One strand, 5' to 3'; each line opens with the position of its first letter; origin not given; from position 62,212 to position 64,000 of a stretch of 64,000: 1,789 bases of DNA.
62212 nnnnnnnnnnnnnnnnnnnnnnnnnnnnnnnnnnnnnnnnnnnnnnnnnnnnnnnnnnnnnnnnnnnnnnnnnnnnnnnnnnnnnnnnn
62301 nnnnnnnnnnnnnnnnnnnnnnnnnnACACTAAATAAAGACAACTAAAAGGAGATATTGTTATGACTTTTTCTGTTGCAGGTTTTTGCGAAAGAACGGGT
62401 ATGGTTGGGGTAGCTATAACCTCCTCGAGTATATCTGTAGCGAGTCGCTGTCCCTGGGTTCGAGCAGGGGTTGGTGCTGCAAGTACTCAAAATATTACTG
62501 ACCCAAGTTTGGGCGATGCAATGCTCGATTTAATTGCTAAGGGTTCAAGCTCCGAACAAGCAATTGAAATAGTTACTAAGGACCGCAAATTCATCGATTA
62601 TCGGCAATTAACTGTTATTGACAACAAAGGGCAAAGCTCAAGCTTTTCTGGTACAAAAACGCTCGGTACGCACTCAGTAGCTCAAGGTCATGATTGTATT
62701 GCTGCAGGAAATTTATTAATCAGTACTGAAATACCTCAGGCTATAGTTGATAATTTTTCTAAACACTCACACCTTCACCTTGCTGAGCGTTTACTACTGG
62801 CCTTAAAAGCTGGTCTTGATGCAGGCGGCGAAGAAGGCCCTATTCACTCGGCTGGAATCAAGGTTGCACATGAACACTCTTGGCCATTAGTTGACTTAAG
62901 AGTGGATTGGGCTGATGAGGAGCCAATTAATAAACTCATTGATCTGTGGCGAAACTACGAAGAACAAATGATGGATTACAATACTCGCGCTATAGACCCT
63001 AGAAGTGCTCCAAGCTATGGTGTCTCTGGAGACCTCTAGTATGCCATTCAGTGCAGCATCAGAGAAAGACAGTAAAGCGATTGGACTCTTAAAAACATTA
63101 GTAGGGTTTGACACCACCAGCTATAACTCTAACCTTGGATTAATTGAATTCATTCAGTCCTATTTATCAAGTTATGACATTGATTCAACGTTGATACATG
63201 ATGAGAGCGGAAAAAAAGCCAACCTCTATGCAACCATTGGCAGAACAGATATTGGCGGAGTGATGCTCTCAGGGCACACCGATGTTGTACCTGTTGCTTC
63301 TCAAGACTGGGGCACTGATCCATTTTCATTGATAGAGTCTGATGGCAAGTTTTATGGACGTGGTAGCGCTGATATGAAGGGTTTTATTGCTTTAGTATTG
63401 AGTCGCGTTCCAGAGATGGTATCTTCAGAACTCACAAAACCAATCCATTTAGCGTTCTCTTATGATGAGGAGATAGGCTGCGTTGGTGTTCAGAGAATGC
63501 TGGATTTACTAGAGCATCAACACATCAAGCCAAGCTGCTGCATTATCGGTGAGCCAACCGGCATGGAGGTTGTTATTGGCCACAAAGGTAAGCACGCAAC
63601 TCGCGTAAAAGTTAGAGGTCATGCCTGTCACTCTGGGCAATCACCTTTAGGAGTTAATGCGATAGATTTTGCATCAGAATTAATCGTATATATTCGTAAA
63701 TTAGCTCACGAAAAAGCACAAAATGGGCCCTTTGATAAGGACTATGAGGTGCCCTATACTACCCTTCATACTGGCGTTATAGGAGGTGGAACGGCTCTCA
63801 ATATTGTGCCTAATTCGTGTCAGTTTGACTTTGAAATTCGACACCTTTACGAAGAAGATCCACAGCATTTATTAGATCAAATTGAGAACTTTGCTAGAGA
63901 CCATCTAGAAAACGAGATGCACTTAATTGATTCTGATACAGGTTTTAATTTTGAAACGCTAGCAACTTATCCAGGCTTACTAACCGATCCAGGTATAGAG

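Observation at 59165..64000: Consolidated hin-like operon: probable histamine/imidazole-4-acetate catabolism in a marine streamlined bacterium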

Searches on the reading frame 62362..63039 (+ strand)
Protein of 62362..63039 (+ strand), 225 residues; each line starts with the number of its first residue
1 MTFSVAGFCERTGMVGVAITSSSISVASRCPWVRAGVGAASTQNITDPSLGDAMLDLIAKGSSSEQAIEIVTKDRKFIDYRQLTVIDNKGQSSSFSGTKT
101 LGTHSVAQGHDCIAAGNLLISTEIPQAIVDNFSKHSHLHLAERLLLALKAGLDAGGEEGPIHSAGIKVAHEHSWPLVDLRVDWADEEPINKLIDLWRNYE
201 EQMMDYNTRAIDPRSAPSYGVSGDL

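Call 6: search_protein_families(library=pfam, proteins=[window:62362-63039:+])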
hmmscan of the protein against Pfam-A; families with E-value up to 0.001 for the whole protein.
window:62362-63039:+ (225 aa): 1 family
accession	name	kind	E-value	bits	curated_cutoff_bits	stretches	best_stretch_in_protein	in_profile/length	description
PF06267.17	DUF1028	-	8.2e-63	212.2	26.2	1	2-192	1-193/193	Family of unknown function (DUF1028)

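Call 7: search_protein_families(library=ncbifam, proteins=[window:62362-63039:+])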
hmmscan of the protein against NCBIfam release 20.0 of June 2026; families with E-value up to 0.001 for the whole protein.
window:62362-63039:+ (225 aa): 0 families

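Call 12: find_encoding_contigs(protein=window:62362-63036:+, flank=10000, max_places=6)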
Protein window:62362-63036:+ (225 aa): 5 contigs read that carry it; 5 places shown.
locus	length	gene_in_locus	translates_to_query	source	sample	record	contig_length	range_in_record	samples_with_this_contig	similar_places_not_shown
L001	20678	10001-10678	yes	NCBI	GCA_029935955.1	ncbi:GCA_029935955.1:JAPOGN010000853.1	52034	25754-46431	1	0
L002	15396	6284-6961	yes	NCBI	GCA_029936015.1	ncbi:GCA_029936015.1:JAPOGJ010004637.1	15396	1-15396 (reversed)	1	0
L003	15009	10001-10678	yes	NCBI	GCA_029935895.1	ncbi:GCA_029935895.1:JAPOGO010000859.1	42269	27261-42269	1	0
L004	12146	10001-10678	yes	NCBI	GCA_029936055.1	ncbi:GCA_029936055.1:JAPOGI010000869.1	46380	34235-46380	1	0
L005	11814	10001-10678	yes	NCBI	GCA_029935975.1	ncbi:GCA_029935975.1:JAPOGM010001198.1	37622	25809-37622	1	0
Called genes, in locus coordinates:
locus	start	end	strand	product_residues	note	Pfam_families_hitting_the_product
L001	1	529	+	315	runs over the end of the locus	PF00392:GntR, PF08220:HTH_DeoR (faint), PF00596:Aldolase_II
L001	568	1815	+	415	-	PF00155:Aminotran_1_2 (weak), PF00266:Aminotran_5, PF01041:DegT_DnrJ_EryC1 (weak), PF01053:Cys_Met_Meta_PP, PF00266:Aminotran_5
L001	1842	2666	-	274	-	PF05721:PhyH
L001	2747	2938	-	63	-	-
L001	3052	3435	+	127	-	-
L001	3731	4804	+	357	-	PF03480:DctP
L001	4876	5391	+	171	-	PF04290:DctQ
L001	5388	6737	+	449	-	PF06808:DctM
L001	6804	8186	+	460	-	PF00202:Aminotran_3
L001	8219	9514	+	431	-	PF00743:FMO-like (weak), PF01266:DAO (faint), PF07992:Pyr_redox_2, PF13738:Pyr_redox_3, PF13434:Lys_Orn_oxgnase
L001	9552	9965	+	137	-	PF01042:Ribonuc_L-PSP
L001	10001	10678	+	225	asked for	PF06267:DUF1028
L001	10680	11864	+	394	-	PF01546:Peptidase_M20, PF07687:M20_dimer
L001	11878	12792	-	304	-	PF04227:Indigoidine_A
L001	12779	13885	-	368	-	PF00196:GerE (faint), PF13412:HTH_24, PF00294:PfkB, PF08543:Phos_pyr_kin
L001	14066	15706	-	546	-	PF00149:Metallophos, PF02872:5_nucleotid_C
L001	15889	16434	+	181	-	-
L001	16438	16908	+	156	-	-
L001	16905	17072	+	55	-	-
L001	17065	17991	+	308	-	PF01048:PNP_UDP_1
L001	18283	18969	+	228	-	PF13505:OMP_b-brl (weak)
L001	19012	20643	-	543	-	PF00732:GMC_oxred_N, PF00890:FAD_binding_2 (faint), PF07992:Pyr_redox_2 (faint), PF05199:GMC_oxred_C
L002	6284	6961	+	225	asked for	PF06267:DUF1028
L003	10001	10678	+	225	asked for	PF06267:DUF1028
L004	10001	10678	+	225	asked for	PF06267:DUF1028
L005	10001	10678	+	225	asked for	PF06267:DUF1028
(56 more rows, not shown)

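Call 16: search_solved_structures(query=window:62362-63036:+, max_evalue=0.001, show_alignments=2)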
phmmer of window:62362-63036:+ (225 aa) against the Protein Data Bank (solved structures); distinct sequences matched with E-value up to 0.001: 1.
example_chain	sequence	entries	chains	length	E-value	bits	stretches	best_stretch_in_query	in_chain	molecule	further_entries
2imh_A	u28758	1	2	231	2.3e-14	57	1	1-198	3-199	Hypothetical protein UNP Q5LQD5_SILPO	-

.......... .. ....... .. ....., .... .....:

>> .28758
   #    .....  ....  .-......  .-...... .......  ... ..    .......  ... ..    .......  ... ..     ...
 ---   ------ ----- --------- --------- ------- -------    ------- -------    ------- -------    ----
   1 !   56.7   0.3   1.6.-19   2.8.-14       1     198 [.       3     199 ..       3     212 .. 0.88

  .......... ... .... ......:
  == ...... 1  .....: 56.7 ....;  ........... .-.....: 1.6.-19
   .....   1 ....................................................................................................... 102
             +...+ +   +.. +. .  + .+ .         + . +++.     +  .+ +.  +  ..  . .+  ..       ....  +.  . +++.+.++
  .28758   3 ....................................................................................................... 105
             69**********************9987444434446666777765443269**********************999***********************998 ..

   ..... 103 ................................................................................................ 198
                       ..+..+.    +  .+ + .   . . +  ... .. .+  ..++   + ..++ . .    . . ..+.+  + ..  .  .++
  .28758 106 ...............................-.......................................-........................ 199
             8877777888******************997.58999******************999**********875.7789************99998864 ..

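Call 31: search_solved_structures(query=L001:10680-11861:+, max_evalue=1e-20)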
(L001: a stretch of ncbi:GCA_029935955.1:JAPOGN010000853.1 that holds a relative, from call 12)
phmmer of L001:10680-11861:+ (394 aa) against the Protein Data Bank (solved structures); distinct sequences matched with E-value up to 1e-20: 6.
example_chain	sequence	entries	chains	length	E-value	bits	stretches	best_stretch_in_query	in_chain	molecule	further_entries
7rsf_A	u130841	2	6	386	1.8e-48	168.6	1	30-379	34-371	Acetylornithine deacetylase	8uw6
3ic1_A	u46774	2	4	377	5.1e-22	81.5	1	60-391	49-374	Succinyl-diaminopimelate desuccinylase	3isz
5vo3_A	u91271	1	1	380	6e-22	81.3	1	60-390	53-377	Succinyl-diaminopimelate desuccinylase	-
4ppz_A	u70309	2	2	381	1.7e-21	79.8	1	71-385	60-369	Succinyl-diaminopimelate desuccinylase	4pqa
4o23_A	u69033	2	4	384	1.8e-21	79.8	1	71-385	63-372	Succinyl-diaminopimelate desuccinylase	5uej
1vgy_A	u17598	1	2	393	1.9e-21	79.7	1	70-382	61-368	succinyl-diaminopimelate desuccinylase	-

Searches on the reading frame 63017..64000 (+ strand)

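Call 6: search_protein_families(library=pfam, proteins=[window:63017-64000:+])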
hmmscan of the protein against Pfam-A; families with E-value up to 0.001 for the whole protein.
window:63017-64000:+ (328 aa): 2 families
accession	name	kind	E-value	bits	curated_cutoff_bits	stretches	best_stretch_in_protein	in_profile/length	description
PF01546.33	Peptidase_M20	-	9.6e-25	88.1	24.6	1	83-294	1-141/206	Peptidase family M20/M25/M40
PF07687.19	M20_dimer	-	6.1e-23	81.3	21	1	187-299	1-105/107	Peptidase dimerisation domain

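Call 7: search_protein_families(library=ncbifam, proteins=[window:63017-64000:+])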
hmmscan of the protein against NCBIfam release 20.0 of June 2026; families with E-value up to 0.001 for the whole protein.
window:63017-64000:+ (328 aa): 51 families (the best 25 are shown)
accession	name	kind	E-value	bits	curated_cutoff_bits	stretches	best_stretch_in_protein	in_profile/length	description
NF005710.0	PRK07522.1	subfamily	2.6e-129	431.8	412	1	15-324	4-314/391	acetylornithine deacetylase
TIGR01892.1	AcOrn-deacetyl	equivalog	1.1e-85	287.9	297.7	1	25-298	3-274/365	acetylornithine deacetylase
NF003474.0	PRK05111.1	equivalog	3.4e-61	207.2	460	1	32-298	25-287/383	acetylornithine deacetylase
TIGR01910.1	DapE-ArgE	subfamily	5.1e-52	177.3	217.6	1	23-299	2-282/373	ArgE/DapE family deacylase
NF006365.0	PRK08588.1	subfamily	9.6e-45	153.5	289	1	18-313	6-295/383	succinyl-diaminopimelate desuccinylase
NF006399.0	PRK08651.1-2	equivalog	2.1e-37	129.1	381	1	22-236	7-221/405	succinyl-diaminopimelate desuccinylase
NF009557.0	PRK13009.1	equivalog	3e-37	128.6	284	1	20-304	4-288/377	succinyl-diaminopimelate desuccinylase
NF006400.0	PRK08651.1-3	equivalog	5.6e-33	114.3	374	1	20-294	11-303/410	succinyl-diaminopimelate desuccinylase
NF009555.0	PRK13004.1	equivalog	2.1e-32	112.5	321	1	14-298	10-285/399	YgeY family selenium metabolism-linked hydrolase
TIGR01246.1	dapE_proteo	equivalog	2.9e-31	108.8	361.8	1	24-310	4-290/370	succinyl-diaminopimelate desuccinylase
NF006439.0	PRK08737.1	equivalog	1.4e-25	90.1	345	1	22-297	9-269/364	acetylornithine deacetylase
TIGR01900.1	dapE-gram_pos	equivalog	2.8e-25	89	304.2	1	81-304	59-271/351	succinyl-diaminopimelate desuccinylase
NF005306.0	PRK06837.1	subfamily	1.2e-24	86.9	376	1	82-308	100-327/427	ArgE/DapE family deacylase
NF006402.0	PRK08651.1-5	equivalog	5.6e-24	84.8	369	1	81-315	61-287/369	succinyl-diaminopimelate desuccinylase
NF010589.0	PRK13983.1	equivalog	7.1e-24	84.5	333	1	54-300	56-312/409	M20 family metallo-hydrolase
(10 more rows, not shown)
